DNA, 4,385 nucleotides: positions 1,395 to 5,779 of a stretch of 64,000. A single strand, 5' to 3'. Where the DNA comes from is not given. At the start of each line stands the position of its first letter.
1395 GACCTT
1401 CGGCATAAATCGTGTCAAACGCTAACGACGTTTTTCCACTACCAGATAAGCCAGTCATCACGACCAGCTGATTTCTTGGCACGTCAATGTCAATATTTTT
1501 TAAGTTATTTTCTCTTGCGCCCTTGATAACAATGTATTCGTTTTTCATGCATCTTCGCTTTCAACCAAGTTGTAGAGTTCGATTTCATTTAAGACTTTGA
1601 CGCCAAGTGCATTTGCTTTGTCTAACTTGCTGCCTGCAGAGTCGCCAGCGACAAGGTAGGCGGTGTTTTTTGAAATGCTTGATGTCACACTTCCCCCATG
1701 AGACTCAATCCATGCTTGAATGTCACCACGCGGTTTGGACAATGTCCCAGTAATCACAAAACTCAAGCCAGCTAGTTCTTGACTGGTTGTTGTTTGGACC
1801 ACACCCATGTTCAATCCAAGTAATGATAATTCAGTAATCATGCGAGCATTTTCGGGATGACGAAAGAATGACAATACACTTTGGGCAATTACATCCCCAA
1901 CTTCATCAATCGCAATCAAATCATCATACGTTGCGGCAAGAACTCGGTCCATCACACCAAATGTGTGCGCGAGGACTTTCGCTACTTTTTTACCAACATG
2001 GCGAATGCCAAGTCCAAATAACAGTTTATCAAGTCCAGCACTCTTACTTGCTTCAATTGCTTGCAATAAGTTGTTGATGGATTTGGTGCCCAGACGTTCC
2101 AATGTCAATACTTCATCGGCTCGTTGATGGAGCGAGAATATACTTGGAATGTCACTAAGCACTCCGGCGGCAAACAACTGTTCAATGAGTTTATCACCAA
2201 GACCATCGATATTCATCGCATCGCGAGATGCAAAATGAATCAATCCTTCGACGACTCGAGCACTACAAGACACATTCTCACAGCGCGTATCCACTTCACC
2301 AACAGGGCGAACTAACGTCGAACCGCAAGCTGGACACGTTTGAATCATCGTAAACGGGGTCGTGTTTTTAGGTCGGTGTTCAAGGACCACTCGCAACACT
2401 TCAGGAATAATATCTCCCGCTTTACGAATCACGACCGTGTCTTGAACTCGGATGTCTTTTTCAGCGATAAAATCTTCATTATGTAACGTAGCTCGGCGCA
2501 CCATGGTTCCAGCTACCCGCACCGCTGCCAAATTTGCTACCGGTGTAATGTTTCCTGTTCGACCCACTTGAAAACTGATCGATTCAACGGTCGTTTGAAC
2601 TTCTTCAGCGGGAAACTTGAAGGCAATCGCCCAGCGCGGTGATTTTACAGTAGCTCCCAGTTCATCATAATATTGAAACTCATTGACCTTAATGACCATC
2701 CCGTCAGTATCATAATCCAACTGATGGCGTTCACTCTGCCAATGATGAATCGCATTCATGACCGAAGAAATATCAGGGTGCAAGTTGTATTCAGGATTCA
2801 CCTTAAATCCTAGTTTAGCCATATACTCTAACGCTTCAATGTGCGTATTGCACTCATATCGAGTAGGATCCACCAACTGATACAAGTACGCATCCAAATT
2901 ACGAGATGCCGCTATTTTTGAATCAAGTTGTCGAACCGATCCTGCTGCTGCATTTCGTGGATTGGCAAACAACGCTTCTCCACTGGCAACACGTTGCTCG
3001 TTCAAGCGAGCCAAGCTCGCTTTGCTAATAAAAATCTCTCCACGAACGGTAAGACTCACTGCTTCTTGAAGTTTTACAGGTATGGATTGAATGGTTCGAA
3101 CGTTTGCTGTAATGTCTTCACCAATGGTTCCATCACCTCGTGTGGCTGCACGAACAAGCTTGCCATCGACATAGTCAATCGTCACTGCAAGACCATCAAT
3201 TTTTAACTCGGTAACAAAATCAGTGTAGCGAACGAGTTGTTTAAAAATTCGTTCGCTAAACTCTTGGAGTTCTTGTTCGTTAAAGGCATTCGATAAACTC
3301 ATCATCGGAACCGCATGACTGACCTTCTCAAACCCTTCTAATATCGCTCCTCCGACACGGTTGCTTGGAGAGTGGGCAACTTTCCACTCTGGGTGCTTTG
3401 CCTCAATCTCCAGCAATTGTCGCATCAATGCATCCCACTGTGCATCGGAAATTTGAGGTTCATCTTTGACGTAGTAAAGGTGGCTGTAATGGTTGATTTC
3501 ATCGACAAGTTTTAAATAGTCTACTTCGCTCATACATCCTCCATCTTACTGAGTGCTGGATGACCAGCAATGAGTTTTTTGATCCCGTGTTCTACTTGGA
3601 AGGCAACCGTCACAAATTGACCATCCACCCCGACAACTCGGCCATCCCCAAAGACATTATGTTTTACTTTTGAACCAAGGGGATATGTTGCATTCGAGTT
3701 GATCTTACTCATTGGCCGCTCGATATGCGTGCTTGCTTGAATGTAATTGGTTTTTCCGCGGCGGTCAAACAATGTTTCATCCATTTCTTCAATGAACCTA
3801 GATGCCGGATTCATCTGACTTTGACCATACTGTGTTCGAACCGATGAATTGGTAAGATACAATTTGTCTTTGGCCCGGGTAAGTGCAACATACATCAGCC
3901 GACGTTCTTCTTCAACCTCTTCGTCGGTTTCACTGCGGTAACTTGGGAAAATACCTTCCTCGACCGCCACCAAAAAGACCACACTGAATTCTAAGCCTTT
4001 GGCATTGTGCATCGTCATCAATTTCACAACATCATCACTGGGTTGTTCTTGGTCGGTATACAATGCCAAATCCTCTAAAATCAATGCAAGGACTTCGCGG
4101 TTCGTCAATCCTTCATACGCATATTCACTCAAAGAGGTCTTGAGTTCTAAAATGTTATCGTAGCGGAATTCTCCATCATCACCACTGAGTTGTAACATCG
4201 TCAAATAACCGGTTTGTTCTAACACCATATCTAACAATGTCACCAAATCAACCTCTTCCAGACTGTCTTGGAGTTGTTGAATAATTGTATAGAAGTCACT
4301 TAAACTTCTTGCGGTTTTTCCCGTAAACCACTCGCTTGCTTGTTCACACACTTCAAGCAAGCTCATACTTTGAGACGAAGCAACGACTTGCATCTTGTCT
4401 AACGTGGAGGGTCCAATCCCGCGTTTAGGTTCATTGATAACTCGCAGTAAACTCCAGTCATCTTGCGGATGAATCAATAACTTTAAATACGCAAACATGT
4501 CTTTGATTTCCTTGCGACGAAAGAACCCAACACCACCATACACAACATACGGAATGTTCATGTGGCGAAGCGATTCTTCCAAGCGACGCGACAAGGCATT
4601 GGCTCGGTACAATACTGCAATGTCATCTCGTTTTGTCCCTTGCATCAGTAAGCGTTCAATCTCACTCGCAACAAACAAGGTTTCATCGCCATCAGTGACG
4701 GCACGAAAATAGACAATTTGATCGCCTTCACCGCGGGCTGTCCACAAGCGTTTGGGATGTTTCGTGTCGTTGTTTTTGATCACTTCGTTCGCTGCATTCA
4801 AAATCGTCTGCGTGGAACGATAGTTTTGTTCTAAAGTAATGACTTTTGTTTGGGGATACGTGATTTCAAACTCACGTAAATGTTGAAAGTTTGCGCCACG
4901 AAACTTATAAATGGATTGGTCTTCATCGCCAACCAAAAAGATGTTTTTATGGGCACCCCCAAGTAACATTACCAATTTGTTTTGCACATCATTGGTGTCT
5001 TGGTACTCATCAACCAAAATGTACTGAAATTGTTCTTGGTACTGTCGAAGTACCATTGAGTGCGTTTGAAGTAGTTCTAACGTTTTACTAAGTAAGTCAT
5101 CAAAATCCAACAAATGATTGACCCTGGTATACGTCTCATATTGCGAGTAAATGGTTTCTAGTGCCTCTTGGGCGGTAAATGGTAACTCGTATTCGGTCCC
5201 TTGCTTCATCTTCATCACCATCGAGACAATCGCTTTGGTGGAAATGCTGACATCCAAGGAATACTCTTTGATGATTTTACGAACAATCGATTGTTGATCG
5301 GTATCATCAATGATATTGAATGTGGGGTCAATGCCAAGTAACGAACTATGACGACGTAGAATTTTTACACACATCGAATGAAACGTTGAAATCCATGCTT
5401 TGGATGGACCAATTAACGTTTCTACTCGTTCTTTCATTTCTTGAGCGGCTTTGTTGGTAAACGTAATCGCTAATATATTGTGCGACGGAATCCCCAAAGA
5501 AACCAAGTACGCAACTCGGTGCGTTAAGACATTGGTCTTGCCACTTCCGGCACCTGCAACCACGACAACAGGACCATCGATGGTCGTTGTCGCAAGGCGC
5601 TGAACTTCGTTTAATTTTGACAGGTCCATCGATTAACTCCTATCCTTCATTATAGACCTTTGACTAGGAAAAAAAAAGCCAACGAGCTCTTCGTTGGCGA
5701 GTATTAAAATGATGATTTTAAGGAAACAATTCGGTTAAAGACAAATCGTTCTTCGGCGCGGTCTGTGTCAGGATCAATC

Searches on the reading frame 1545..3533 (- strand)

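Call 84: search_protein_families(library=pfam, proteins=[window:1545-3533:-], max_evalue=0.0001)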
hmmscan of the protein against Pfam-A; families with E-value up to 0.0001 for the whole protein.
window:1545-3533:- (662 aa): 8 families
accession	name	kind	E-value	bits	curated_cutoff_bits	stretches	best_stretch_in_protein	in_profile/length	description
PF01653.23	DNA_ligase_aden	-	1.7e-92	310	27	1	67-310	3-253/253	NAD-dependent DNA ligase adenylation domain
PF03120.22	DNA_ligase_OB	-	2.3e-34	117.5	32.9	1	313-390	1-78/79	NAD-dependent DNA ligase OB-fold domain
PF12826.13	HHH_2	-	3.6e-23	81.9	27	1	503-566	1-64/64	Helix-hairpin-helix motif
PF00533.33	BRCT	-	2.8e-14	53.5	21.3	1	587-656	6-77/78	BRCA1 C Terminus (BRCT) domain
PF03119.21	DNA_ligase_ZBD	-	4.5e-09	36.5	25.8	1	399-425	1-27/27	NAD-dependent DNA ligase C4 zinc finger domain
PF22745.1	Nlig-Ia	-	1e-07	32.9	27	1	17-49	17-49/92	DNA ligase-like, N-terminal NAD+-binding domain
PF12738.14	PTCB-BRCT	-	6.6e-07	29.7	22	1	593-649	4-60/63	twin BRCT domain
PF14520.12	HHH_5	-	8e-05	23.5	27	0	508-557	5-55/57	Helix-hairpin-helix domain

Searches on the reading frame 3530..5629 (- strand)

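Call 84: search_protein_families(library=pfam, proteins=[window:3530-5629:-], max_evalue=0.0001)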
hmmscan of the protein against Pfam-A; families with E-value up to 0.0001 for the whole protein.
window:3530-5629:- (699 aa): 7 families
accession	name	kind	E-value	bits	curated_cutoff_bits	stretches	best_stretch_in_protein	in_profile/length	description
PF00580.27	UvrD-helicase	-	1e-79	268.4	23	1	6-258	1-270/271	UvrD/REP helicase N-terminal domain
PF13361.12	UvrD_C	-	1.5e-77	261.8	25.6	1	264-595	1-348/350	UvrD-like helicase C-terminal domain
PF13245.12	AAA_19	-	1.3e-25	90.6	25.1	1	16-244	9-134/134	AAA domain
PF01443.25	Viral_helicase1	-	2.1e-11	44.5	21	0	512-592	160-226/228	Viral superfamily 1 RNA helicase core domain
PF13538.12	UvrD_C_2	-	3.8e-11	43.1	27.4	1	537-593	4-52/52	UvrD-like helicase C-terminal domain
PF13604.12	AAA_30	-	5.3e-10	39.8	27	0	10-70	6-67/191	AAA domain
PF13087.12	AAA_12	-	2.7e-06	27.5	27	0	526-592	130-190/195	AAA domain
